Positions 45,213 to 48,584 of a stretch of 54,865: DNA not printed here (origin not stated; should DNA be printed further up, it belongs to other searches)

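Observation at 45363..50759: XisH-XisI pair embedded inside an SGNH + MBOAT O-acylation operon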

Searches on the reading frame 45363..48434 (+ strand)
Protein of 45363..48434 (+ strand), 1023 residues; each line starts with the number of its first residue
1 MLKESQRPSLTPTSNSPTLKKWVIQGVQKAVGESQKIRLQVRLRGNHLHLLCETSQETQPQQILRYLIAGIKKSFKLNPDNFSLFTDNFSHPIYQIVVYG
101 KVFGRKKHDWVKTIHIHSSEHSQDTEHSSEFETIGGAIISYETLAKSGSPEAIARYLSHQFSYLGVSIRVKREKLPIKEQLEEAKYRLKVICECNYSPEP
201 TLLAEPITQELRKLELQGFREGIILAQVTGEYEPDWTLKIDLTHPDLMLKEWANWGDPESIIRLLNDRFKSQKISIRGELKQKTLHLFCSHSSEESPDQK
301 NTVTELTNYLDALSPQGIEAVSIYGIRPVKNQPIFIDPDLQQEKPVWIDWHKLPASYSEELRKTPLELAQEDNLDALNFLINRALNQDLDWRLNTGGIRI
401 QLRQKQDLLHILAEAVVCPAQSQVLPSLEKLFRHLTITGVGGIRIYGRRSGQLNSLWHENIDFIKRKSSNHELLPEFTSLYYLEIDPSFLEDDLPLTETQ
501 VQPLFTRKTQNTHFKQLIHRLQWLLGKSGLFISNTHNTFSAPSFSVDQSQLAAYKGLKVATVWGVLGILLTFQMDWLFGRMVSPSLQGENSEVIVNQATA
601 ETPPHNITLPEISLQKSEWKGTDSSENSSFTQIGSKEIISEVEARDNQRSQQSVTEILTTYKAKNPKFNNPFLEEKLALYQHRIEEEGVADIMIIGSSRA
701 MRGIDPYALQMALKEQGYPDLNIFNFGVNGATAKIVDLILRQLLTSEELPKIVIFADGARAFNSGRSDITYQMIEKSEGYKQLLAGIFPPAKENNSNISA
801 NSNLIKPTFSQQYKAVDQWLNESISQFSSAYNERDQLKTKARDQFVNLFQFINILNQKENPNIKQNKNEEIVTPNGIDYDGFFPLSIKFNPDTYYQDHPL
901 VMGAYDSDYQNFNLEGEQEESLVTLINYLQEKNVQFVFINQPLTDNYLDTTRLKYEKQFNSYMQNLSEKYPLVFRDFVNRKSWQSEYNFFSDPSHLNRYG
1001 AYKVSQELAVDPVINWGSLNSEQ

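Call 3: search_protein_families(library=pfam, proteins=[window:45363-48434:+], max_evalue=0.1)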
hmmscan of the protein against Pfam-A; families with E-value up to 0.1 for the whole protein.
window:45363-48434:+ (1023 aa): 2 families
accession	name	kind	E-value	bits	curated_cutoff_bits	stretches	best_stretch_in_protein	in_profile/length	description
PF07611.17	DUF1574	-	2.8e-10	40.5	29.1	1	692-996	65-326/342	Protein of unknown function (DUF1574)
PF00657.28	Lipase_GDSL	-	0.012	16.2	23.6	0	295-379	99-173/208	GDSL-like Lipase/Acylhydrolase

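Call 4: search_protein_families(library=ncbifam, proteins=[window:45363-48434:+], max_evalue=0.1)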
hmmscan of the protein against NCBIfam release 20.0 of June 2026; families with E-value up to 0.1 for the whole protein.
window:45363-48434:+ (1023 aa): 0 families

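Call 9: find_homologous_proteins(query=window:45363-48434:+, max_evalue=0.001)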
Query window:45363-48434:+ (1023 aa): 242 proteins with E <= 0.001 among 8000 candidates; the best 120 are listed.
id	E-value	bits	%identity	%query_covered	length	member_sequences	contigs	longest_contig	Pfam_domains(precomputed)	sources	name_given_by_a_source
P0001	0.0e+0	2331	100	100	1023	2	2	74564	PF07611.18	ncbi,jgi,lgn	-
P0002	0.0e+0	1699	72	100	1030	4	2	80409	PF07611.18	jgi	jgi:lysophospholipase L1-like esterase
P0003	0.0e+0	1685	74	99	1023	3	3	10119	PF07611.18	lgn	-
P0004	0.0e+0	1643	69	100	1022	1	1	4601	PF07611.18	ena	-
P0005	6.1e-286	970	46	100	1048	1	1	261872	PF07611.18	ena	-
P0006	7.5e-283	959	46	98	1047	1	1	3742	PF07611.18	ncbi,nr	ncbi:MAG: DUF1574 domain-containing protein [Moorea sp. SIO2B7]|nr:DUF1574 domain-containing protein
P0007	1.9e-253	862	42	96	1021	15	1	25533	PF07611.18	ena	-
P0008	2.7e-253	862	44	100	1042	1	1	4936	PF27429.1,PF07611.18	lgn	-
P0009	1.4e-251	856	43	99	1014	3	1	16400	PF07611.18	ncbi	-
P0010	2.5e-250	852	42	96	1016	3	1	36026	PF07611.18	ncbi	-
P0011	2.9e-249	848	43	98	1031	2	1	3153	PF27429.1,PF07611.18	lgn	-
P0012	4.3e-249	848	42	100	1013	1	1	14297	PF27429.1,PF07611.18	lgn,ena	-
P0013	6.8e-248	844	41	99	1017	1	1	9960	PF27429.1,PF07611.18,PF13472.13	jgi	jgi:Protein of unknown function (DUF1574)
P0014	1.6e-245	836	41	98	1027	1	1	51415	PF07611.18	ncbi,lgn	-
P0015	1.7e-245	836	41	96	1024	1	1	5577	PF07611.18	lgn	-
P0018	6.0e-244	831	42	96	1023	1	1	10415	PF07611.18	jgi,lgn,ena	-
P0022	9.5e-243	827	40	98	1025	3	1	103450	PF27429.1,PF07611.18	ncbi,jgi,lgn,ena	ncbi:MAG TPA: hypothetical protein V6D11_33040 [Waterburya sp.]|jgi:hypothetical protein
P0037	1.1e-237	810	41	96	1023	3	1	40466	PF07611.18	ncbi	ncbi:MAG: DUF1574 family protein [Coleofasciculaceae cyanobacterium]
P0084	2.8e-208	713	39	98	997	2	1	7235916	PF27429.1,PF07611.18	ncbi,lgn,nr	ncbi:hypothetical protein NIES4101_37560 [Calothrix sp. NIES-4101]|nr:hypothetical protein NIES4101_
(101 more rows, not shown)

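Call 11: find_related_loci(query=A1, collection=genome_contigs, flank=8000)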
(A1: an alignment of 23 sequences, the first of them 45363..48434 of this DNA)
Query A1 (1023 aa) in genome_contigs; peptide patterns used: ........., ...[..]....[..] (x = any residue, [..] = any of these).
599 stretches matched a pattern (row limit reached: there are more); 586 encode a relative of the query (tblastn E <= 1e-3); the best 80 are kept; 80 distinct loci.
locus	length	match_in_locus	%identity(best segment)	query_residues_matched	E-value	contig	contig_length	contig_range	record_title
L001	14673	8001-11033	40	11-1016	0e+0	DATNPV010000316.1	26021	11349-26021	MAG TPA_asm: Waterburya sp. isolate SMAG_U16490 k141_5387365, whole genome shotgun sequence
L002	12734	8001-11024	41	18-1016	0e+0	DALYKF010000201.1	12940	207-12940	MAG TPA_asm: Coleofasciculaceae cyanobacterium CTOTU46641 NODE_232_length_12940_cov_16.978735, whole genome shotgun sequ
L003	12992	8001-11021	41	30-1016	0e+0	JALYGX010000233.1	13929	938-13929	MAG: Cyanobacteriota bacterium isolate GDC bin22 SD1469-71_k127_1250569, whole genome shotgun sequence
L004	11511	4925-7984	41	18-1016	0e+0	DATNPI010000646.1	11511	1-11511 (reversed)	MAG TPA_asm: Coleofasciculaceae cyanobacterium isolate SMAG_U16477 k141_512051, whole genome shotgun sequence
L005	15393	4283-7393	40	18-1021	0e+0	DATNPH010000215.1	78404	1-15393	MAG TPA_asm: Coleofasciculaceae cyanobacterium isolate SMAG_U16476 k141_256503, whole genome shotgun sequence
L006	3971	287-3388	40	1-1022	0e+0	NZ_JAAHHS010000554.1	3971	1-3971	MAG: Moorena sp. SIO3H5 3H5_NODE_554, whole genome shotgun sequence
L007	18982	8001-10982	40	18-1019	0e+0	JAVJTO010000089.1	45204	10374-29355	MAG: Coleofasciculus sp. B1-GNL1-01 k141_3101, whole genome shotgun sequence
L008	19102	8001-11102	40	1-1022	0e+0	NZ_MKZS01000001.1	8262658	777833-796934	Moorena bouillonii PNG strain PNG5-198 Ga0081470_101, whole genome shotgun sequence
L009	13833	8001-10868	42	37-1016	0e+0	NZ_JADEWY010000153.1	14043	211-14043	Coleofasciculus sp. LEGE 07092 NODE_332_length_14043_cov_12.0057, whole genome shotgun sequence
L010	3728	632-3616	40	18-1019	0e+0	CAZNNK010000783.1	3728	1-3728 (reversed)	MAG TPA_asm: uncultured Coleofasciculus sp. isolate binchicken_co15_51 genome assembly, contig: NODE_27217_length_3728_c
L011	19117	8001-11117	39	1-1022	0e+0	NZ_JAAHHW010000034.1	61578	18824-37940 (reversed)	MAG: Moorena sp. SIO3I8 3I8_NODE_34, whole genome shotgun sequence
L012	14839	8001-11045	41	1-1020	0e+0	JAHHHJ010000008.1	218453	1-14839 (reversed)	MAG: Kastovskya adunca ATA6-11-RM4 scaffold_49_c1, whole genome shotgun sequence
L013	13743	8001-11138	38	18-1016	0e+0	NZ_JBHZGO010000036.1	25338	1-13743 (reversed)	Coleofasciculus sp. H7-2 NODE_215_length_25338_cov_42.453810, whole genome shotgun sequence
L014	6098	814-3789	40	18-1019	0e+0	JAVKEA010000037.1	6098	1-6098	MAG: Coleofasciculus sp. E2-BRE-01 k141_45579, whole genome shotgun sequence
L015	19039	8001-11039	39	19-1016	0e+0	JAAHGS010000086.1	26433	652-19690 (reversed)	MAG: Symploca sp. SIO2E9 2E9_NODE_86, whole genome shotgun sequence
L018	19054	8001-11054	41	11-1016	0e+0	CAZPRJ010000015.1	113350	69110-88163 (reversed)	MAG TPA_asm: uncultured Microcoleus sp. isolate SRP063590_co1_133 genome assembly, contig: NODE_161_length_113350_cov_7.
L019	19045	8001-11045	39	18-1023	0e+0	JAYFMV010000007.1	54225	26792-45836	MAG: Potamolinea sp. isolate R1S1 contig_109, whole genome shotgun sequence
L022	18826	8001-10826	40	39-1016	0e+0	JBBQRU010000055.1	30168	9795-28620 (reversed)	MAG: Cyanophyceae cyanobacterium isolate Co_metawrap_1709 Cmw_1709_k141_2363751_length_30168_cov_13.9983, whole genome s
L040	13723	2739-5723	38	17-1016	0e+0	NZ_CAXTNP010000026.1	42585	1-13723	MAG: uncultured Nostoc sp. isolate public_SRR14722145_metawrap_bin.2 public_SRR14722145_metawrap_bin.2_26, whole genome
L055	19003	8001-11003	37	23-1023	0e+0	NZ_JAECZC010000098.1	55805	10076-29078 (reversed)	Amazonocrinis nigriterrae CENA67 scaffold127, whole genome shotgun sequence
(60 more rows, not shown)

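Call 14: find_encoding_contigs(protein=P0002, flank=8000, max_places=3)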
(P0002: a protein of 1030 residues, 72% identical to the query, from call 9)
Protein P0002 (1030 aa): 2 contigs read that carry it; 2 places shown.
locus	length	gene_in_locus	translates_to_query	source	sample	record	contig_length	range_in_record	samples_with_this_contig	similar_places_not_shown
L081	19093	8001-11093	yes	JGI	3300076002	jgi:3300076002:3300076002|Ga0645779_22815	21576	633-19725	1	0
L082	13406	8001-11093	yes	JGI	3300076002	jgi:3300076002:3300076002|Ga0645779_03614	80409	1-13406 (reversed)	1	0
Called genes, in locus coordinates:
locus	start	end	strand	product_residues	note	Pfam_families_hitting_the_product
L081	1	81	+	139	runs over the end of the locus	PF13431:TPR_17 (faint)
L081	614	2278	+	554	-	PF00115:COX1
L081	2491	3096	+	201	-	PF00510:COX3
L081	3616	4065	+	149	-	-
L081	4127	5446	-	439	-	PF00067:p450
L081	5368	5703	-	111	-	PF00590:TP_methylase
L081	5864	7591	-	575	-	PF00753:Lactamase_B, PF19583:ODP, PF01613:Flavin_Reduct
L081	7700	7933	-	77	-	-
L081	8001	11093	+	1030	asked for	PF07611:DUF1574 (faint)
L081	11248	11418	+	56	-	-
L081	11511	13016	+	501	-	PF03062:MBOAT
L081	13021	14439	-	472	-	PF00989:PAS (weak), PF08448:PAS_4, PF13426:PAS_9 (weak), PF14598:PAS_11 (weak), PF08447:PAS_3, PF00512:HisKA (faint), PF02518:HATPase_c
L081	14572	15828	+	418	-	-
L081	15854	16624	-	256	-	PF14014:DUF4230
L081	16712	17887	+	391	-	PF13449:Phytase-like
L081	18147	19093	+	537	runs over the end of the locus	PF02511:Thy1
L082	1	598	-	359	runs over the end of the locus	PF01381:HTH_3, PF06114:Peptidase_M78, PF10463:Peptidase_U49 (weak)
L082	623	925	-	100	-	PF05015:HigB-like_toxin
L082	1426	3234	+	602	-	PF16261:DUF4915, PF00535:Glycos_transf_2, PF10111:Glyco_tranf_2_2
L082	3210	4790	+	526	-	PF13432:TPR_16 (weak), PF14559:TPR_19 (weak), PF13424:TPR_12, PF00515:TPR_1, PF07719:TPR_2, PF13181:TPR_8 (weak), PF13374:TPR_10 (weak), PF13414:TPR_11, +8 more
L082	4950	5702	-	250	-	PF00590:TP_methylase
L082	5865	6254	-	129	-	PF01613:Flavin_Reduct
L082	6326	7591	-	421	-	PF00753:Lactamase_B, PF19583:ODP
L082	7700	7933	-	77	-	-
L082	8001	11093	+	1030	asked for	PF07611:DUF1574 (faint)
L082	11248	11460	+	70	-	-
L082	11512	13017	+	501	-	PF03062:MBOAT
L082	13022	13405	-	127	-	?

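Call 15: find_encoding_contigs(protein=P0003, flank=8000, max_places=3)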
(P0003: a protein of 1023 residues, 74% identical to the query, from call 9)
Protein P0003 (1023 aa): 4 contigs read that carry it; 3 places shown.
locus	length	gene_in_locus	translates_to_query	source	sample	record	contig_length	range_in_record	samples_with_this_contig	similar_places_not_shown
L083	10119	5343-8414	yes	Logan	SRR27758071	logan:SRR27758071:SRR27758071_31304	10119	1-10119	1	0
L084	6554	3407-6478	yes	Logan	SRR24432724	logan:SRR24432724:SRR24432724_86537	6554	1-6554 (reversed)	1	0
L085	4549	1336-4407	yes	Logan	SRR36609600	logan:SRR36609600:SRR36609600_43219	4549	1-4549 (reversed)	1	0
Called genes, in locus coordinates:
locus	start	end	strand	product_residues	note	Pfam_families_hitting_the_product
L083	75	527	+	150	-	PF07736:CM_1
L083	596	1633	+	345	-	PF04613:LpxD, PF25087:GMPPB_C, PF14602:Hexapep_2 (faint), PF25084:LbH_EIF2B, PF00132:Hexapep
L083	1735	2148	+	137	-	-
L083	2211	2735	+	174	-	PF00583:Acetyltransf_1, PF13673:Acetyltransf_10, PF13508:Acetyltransf_7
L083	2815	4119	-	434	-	PF00512:HisKA, PF02518:HATPase_c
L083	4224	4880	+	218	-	PF00149:Metallophos, PF12850:Metallophos_2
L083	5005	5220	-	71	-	-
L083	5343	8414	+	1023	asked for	PF07611:DUF1574 (weak)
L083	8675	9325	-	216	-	-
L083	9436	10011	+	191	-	-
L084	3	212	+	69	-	?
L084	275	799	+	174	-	PF00583:Acetyltransf_1, PF13673:Acetyltransf_10, PF13508:Acetyltransf_7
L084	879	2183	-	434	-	PF00512:HisKA, PF02518:HATPase_c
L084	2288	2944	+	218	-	PF00149:Metallophos, PF12850:Metallophos_2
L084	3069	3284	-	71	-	-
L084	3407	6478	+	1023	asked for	PF07611:DUF1574 (weak)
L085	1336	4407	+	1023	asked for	PF07611:DUF1574 (weak)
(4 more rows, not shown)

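Call 16: find_encoding_contigs(protein=P0005, flank=8000, max_places=2)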
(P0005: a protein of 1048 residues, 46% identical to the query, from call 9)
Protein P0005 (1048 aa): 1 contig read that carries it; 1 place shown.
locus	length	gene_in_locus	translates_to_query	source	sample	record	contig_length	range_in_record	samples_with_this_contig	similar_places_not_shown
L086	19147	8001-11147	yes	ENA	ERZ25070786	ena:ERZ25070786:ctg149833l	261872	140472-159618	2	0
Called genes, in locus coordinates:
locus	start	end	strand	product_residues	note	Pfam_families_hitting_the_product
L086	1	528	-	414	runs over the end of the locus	PF01385:OrfB_IS605, PF07282:Cas12f1-like_TNB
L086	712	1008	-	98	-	PF04255:DUF433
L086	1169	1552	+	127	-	PF12323:HTH_OrfB_IS605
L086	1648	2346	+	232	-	PF01385:OrfB_IS605, PF07282:Cas12f1-like_TNB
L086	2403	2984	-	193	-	PF01300:Sua5_yciO_yrdC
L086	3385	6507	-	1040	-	PF00311:PEPcase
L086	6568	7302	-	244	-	-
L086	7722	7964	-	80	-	-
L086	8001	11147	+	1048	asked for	PF07611:DUF1574 (weak)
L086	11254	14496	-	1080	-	PF12419:DUF3670, PF00176:SNF2-rel_dom, PF04851:ResIII (weak), PF00271:Helicase_C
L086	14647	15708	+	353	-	PF00069:Pkinase, PF07714:PK_Tyr_Ser-Thr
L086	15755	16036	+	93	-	-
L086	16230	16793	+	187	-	PF05685:Uma2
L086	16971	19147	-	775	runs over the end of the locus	PF01368:DHH, PF02272:DHHA1, PF17768:RecJ_OB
